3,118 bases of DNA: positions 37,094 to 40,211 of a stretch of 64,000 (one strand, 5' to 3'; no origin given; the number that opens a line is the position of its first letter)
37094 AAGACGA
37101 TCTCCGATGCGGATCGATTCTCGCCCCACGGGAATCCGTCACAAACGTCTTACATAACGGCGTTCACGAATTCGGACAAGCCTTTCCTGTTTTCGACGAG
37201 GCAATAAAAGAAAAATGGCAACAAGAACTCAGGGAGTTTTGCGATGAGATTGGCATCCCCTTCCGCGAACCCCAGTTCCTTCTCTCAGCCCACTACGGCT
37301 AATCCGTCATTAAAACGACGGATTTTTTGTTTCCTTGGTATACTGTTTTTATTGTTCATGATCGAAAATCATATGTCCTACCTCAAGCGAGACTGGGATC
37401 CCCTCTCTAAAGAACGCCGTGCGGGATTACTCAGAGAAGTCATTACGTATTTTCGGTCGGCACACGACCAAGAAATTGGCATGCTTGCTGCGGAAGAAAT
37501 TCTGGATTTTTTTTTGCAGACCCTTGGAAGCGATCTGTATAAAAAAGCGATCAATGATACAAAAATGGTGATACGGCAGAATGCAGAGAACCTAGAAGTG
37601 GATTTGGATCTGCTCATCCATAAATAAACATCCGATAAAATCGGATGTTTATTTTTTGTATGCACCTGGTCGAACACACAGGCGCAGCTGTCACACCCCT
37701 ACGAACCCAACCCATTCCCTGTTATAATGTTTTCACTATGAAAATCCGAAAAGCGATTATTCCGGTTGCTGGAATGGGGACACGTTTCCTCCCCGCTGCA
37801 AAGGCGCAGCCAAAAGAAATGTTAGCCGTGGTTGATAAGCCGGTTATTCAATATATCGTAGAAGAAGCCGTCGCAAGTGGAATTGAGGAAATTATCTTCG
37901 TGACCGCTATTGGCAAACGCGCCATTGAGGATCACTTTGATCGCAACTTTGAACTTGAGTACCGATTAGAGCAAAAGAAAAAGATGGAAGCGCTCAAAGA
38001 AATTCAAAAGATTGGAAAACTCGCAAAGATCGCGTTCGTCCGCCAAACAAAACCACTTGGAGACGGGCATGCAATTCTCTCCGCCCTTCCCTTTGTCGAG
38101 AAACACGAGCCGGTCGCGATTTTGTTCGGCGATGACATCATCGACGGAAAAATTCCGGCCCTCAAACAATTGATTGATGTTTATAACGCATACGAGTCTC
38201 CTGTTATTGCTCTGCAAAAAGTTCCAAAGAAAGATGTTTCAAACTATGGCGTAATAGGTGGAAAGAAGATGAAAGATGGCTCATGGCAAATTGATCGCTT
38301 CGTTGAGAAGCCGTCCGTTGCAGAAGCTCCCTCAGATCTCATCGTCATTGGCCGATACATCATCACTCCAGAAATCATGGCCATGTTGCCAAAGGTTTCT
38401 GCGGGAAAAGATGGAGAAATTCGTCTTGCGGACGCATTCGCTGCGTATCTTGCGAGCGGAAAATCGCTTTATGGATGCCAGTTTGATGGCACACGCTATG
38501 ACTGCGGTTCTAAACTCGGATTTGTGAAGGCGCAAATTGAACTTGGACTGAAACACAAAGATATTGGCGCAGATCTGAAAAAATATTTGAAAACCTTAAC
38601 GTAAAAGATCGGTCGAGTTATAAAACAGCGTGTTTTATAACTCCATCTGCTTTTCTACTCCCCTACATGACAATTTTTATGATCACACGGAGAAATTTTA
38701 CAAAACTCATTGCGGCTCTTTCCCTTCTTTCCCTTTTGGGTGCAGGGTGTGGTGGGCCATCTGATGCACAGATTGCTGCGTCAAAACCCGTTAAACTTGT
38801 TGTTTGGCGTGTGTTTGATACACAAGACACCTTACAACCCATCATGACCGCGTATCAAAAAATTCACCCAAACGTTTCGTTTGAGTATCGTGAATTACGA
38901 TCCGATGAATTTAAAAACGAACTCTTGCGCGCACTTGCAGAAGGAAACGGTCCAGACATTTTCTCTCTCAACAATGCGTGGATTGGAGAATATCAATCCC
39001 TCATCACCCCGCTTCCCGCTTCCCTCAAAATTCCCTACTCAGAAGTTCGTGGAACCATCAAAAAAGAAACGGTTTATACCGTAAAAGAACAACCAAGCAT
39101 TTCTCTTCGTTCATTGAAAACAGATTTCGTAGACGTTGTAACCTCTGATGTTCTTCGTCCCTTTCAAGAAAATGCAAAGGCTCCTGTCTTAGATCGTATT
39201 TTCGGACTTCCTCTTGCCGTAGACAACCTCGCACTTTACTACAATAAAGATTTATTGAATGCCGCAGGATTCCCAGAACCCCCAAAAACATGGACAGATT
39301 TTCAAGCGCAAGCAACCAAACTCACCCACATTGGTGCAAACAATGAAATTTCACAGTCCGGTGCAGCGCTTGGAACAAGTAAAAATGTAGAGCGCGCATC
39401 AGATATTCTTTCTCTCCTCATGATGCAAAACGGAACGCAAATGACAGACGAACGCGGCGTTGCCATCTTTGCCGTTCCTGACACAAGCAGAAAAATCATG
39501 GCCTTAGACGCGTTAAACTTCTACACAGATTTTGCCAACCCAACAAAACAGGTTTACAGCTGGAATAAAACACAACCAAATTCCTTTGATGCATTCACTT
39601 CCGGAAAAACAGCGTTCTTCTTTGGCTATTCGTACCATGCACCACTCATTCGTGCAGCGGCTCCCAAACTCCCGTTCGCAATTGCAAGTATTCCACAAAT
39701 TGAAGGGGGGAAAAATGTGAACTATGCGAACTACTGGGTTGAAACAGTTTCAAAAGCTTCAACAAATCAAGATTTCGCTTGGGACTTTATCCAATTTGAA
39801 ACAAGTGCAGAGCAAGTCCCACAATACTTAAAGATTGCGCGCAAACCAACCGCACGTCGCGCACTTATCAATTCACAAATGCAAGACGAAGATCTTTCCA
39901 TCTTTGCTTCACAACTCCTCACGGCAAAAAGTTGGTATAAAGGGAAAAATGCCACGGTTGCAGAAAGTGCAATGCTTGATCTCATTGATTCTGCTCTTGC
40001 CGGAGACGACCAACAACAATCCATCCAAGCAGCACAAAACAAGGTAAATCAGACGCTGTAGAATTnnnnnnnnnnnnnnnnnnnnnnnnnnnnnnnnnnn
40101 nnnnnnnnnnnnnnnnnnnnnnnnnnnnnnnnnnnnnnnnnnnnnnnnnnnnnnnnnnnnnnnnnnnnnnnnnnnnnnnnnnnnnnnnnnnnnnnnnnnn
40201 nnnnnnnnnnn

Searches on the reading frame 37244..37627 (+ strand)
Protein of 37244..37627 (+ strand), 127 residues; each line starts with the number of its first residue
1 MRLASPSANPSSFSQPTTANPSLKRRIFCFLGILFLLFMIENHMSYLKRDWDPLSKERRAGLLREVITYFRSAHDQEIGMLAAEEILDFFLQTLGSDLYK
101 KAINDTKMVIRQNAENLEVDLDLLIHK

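Call 52: search_protein_families(library=pfam, proteins=[window:37244-37627:+], max_evalue=0.001)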
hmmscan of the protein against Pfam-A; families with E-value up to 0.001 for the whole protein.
window:37244-37627:+ (127 aa): 1 family
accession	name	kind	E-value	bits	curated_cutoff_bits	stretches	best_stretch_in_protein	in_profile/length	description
PF09932.14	DUF2164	-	2.8e-16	59.8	27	1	54-121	3-70/74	Uncharacterized conserved protein (DUF2164)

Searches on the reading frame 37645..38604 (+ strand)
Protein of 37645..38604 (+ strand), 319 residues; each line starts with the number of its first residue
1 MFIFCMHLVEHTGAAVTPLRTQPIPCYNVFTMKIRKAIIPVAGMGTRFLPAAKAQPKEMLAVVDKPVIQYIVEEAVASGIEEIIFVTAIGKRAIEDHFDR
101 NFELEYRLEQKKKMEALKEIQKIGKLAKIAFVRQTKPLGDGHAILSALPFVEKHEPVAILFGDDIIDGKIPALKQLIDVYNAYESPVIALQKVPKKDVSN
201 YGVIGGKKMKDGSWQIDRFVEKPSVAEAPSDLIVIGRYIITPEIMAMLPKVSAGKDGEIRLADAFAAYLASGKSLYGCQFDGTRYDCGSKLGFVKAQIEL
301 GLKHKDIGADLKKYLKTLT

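Call 52: search_protein_families(library=pfam, proteins=[window:37645-38604:+], max_evalue=0.001)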
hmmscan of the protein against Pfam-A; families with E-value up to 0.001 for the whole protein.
window:37645-38604:+ (319 aa): 2 families
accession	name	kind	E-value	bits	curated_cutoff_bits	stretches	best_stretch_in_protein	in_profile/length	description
PF00483.29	NTP_transferase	-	6.4e-30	105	21.2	1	36-297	1-239/245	Nucleotidyl transferase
PF12804.13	NTP_transf_3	-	0.00021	22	27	1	37-181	1-112/160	MobA-like NTP transferase domain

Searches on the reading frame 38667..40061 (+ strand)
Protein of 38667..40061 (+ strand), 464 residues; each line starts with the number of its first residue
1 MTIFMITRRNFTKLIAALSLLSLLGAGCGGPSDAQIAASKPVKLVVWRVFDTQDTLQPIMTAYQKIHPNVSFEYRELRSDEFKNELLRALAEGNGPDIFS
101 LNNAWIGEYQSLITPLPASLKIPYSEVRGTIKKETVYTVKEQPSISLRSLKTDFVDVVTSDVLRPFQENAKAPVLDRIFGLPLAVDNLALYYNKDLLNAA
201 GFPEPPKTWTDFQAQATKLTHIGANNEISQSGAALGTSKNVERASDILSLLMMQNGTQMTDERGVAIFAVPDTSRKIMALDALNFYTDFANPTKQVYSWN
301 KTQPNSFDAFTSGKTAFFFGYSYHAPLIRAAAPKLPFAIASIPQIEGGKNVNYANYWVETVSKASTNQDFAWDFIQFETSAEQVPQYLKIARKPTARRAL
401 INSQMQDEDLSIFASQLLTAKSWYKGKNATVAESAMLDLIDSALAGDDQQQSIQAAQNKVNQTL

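Call 52: search_protein_families(library=pfam, proteins=[window:38667-40061:+], max_evalue=0.001)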
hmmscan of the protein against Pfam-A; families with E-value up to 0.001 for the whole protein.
window:38667-40061:+ (464 aa): 1 family
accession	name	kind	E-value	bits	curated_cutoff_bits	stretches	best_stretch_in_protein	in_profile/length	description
PF01547.30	SBP_bac_1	-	1.2e-29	104.8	26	2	156-383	52-305/307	Bacterial extracellular solute-binding protein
